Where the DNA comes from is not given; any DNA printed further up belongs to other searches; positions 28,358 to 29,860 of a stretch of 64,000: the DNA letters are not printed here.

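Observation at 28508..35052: Chimeric operon: sugar ABC importer components fused to HlyD adaptor + MacB/FtsX-like permease, no ATPase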

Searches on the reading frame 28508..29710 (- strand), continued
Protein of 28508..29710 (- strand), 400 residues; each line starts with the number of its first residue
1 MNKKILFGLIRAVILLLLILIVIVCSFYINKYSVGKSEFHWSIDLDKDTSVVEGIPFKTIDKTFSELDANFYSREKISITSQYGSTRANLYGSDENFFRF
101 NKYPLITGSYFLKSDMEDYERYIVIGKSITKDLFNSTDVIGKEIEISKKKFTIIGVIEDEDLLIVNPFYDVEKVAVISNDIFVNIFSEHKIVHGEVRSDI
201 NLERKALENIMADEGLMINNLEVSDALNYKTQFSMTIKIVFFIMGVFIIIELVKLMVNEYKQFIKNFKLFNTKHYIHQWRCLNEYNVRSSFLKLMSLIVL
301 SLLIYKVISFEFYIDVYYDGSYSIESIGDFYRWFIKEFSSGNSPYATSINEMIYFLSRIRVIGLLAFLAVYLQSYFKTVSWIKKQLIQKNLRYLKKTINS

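Call 36: find_encoding_contigs(protein=P0045, flank=10000, max_places=1)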
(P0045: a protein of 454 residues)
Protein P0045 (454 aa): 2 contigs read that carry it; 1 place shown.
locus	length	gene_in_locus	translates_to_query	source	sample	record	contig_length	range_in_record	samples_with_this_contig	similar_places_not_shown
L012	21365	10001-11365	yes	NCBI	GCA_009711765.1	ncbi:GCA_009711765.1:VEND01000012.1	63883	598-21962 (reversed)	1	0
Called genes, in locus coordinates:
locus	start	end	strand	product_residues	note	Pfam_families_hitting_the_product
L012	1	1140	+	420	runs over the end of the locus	PF00672:HAMP (faint), PF00512:HisKA, PF02518:HATPase_c, PF13589:HATPase_c_3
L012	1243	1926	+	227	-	PF02463:SMC_N, PF00005:ABC_tran, PF13304:AAA_21 (faint)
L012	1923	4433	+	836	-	PF12704:MacB_PCD, PF02687:FtsX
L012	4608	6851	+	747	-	PF01547:SBP_bac_1, PF13416:SBP_bac_8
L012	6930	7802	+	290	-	PF00528:BPD_transp_1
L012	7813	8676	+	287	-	PF00528:BPD_transp_1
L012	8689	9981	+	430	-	PF25917:BSH_RND (faint), PF00364:Biotin_lipoyl (faint), PF25973:BSH_CzcB (weak), PF25989:YknX_C (weak)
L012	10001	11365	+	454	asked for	PF12704:MacB_PCD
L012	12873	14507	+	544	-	PF02541:Ppx-GppA, PF14450:FtsA (faint), PF21447:Ppx-GppA_III, PF01966:HD (weak)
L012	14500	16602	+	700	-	PF13089:PP_kinase_N, PF02503:PP_kinase, PF17941:PP_kinase_C_1, PF13090:PP_kinase_C, PF13091:PLDc_2 (weak)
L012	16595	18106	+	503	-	PF02541:Ppx-GppA, PF21447:Ppx-GppA_III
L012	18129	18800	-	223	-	PF04972:BON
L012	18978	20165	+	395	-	PF07670:Gate (faint)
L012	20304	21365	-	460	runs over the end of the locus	PF01554:MatE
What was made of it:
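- a Bce-like ATPase plus FtsX permease with a kinase in L012 (call 36);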

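Call 57: predict_structure(alignment_id=A3)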
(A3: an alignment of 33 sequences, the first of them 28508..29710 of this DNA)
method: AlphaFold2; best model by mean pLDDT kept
length: 400 residues; sequences in the alignment: 33
mean_pLDDT: 83.5   pTM: 0.73
mean pLDDT of the five models: 83.5, 82.2, 81.4, 80.5, 79.6
residues with pLDDT >= 90: 150; 70-90: 188; 50-70: 58; < 50: 4
segments of 3 or more residues with pLDDT < 50: none
pLDDT, mean of each block of 10 residues (from residue 1): 79 91 86 73 86 85 85 95 94 92 92 89 96 95 96 93 56 91 93 89 87 84 80 82 91 90 82 62 77 93 92 59 63 64 72 81 89 89 80 71
secondary structure, 60 per line:
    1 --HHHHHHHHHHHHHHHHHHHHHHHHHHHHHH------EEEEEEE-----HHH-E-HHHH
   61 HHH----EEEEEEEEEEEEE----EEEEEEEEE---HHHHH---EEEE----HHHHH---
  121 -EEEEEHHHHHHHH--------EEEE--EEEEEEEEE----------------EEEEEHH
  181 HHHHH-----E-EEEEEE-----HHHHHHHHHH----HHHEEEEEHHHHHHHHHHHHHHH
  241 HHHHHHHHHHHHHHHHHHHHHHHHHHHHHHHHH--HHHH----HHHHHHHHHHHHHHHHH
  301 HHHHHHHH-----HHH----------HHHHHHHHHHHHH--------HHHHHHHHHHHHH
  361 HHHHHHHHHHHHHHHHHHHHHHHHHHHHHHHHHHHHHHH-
elements in order: H3-32 E39-45 H57-63 E68-80 E85-93 H97-101 E105-108 H113-117 E122-126 H127-134 E143-146 E149-157 E174-178 H179-185 E193-198 H204-213 E221-225 H226-273 H276-279 H284-308 H327-339 H348-399
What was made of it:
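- Tried and rejected: A 33-sequence alignment fixed this (call 57).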

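Call 61: fold_search(model_id=the predicted structure, library=pdb)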
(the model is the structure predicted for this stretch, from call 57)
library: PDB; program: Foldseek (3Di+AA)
matches with E <= 10: 344; with E <= 0.001: 50
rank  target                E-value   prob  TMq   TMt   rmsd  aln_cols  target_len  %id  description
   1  5gko_A                1.6e-13  1.00  0.44  0.29  14.0       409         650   14  Crystal structure of tripartite-type ABC transporter, MacB from Acinetobacter baumannii (released 2017-11-15)
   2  3ftj                  2.1e-12  1.00  0.40  0.71   3.6       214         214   15  Crystal structure of the periplasmic region of MacB from Actinobacillus actinomycetemcomitans (released 2009-05-26)
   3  5xu1_M                1.4e-11  1.00  0.37  0.38  14.6       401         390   16  Structure of a non-canonical ABC transporter from Streptococcus pneumoniae R6 (released 2018-01-24)
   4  5lil_A                2.8e-11  1.00  0.36  0.25  17.1       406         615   16  Structure of Aggregatibacter actinomycetemcomitans MacB bound to ATPyS (P21) (released 2017-11-15)
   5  5f9q                  9.2e-11  1.00  0.37  0.75   4.5       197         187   13  Crystal structure of the extracellular domain of noncanonic ABC-type transporter YknZ from Gram-positive bacteria (released 2016-02-03)
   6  5lil_B                1.3e-10  1.00  0.35  0.25  17.1       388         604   17  Structure of Aggregatibacter actinomycetemcomitans MacB bound to ATPyS (P21) (released 2017-11-15)
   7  5nik_J                2.7e-10  1.00  0.46  0.31  14.1       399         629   13  Structure of the MacAB-TolC ABC-type tripartite multidrug efflux pump (released 2017-05-24)
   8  9qgy_M                4.2e-10  1.00  0.38  0.68   3.4       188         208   12  Structure of the YbjP lipoprotein bound to the MacAB-TolC tripartite efflux pump (released 2026-03-25)
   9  5xu1_S                9.3e-10  1.00  0.35  0.37  13.5       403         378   13  Structure of a non-canonical ABC transporter from Streptococcus pneumoniae R6 (released 2018-01-24)
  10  5c59_A                1.1e-09  1.00  0.29  0.57   6.7       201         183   10  Crystal structure of the periplasmic region of MacB from E. coli (released 2016-06-22)
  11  5lj6                  1.2e-09  1.00  0.35  0.25  16.8       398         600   15  Structure of Aggregatibacter actinomycetemcomitans MacB bound to ATPyS (P6522) (released 2017-11-15)
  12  5lj7_B                1.2e-09  1.00  0.33  0.24  18.8       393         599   17  Structure of Aggregatibacter actinomycetemcomitans MacB bound to ATP (P21) (released 2017-11-15)
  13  5c59_B                1.4e-09  1.00  0.26  0.54   7.5       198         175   11  Crystal structure of the periplasmic region of MacB from E. coli (released 2016-06-22)
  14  5lj8_A                1.5e-09  1.00  0.28  0.50   7.1       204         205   12  Structure of the E. coli MacB periplasmic domain (P21) (released 2017-11-15)
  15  5c59_C                2.4e-09  1.00  0.28  0.58   6.8       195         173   10  Crystal structure of the periplasmic region of MacB from E. coli (released 2016-06-22)
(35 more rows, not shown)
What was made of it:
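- Closest known: LolCDE-LolA. Same: LolC and LolE are among the fold hits (call 61).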

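Call 91: find_encoding_contigs(protein=P0039, flank=9000, max_places=1)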
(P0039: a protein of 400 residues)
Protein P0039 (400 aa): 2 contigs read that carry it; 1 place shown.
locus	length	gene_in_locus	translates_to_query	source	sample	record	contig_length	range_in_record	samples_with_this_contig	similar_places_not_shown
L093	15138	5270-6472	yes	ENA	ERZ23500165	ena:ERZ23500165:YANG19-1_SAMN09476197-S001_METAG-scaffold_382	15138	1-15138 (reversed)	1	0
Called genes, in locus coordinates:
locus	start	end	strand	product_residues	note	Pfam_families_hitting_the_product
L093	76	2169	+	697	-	PF01547:SBP_bac_1, PF13416:SBP_bac_8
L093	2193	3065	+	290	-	PF00528:BPD_transp_1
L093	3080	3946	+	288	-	PF00528:BPD_transp_1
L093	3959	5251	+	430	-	PF25917:BSH_RND (faint), PF25973:BSH_CzcB (weak)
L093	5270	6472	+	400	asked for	PF12704:MacB_PCD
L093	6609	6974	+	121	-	PF03965:Penicillinase_R, PF22194:WHD_F93 (weak)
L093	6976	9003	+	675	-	PF05569:Peptidase_M56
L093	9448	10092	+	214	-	PF00440:TetR_N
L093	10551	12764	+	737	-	PF01547:SBP_bac_1, PF13416:SBP_bac_8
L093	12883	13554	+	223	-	-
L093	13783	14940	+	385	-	-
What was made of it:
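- BlaI/BlaR1-like genes in L093 (call 91);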

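Call 92: find_encoding_contigs(protein=P0075, flank=9000, max_places=1)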
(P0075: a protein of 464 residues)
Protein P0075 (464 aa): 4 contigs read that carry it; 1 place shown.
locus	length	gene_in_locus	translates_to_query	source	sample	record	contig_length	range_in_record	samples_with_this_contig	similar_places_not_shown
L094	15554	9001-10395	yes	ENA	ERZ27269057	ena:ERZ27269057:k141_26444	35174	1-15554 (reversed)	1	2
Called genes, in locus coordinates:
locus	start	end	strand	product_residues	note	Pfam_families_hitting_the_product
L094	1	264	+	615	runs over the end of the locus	PF00005:ABC_tran, PF02463:SMC_N (weak), PF13304:AAA_21 (faint)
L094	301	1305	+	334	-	-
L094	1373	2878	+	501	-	PF00501:AMP-binding, PF13193:AMP-binding_C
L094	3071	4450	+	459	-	PF01547:SBP_bac_1, PF13416:SBP_bac_8 (weak)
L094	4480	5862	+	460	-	PF01547:SBP_bac_1, PF13416:SBP_bac_8 (weak)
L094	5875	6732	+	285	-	PF00528:BPD_transp_1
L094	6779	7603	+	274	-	PF00528:BPD_transp_1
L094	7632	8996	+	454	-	PF25919:BSH_CusB (faint)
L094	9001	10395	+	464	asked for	PF12704:MacB_PCD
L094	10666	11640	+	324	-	-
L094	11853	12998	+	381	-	PF13685:Fe-ADH_2 (weak), PF01761:DHQ_synthase, PF24621:DHQS_C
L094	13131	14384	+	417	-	PF00331:Glyco_hydro_10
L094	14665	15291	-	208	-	PF01609:DDE_Tnp_1, PF13751:DDE_Tnp_1_6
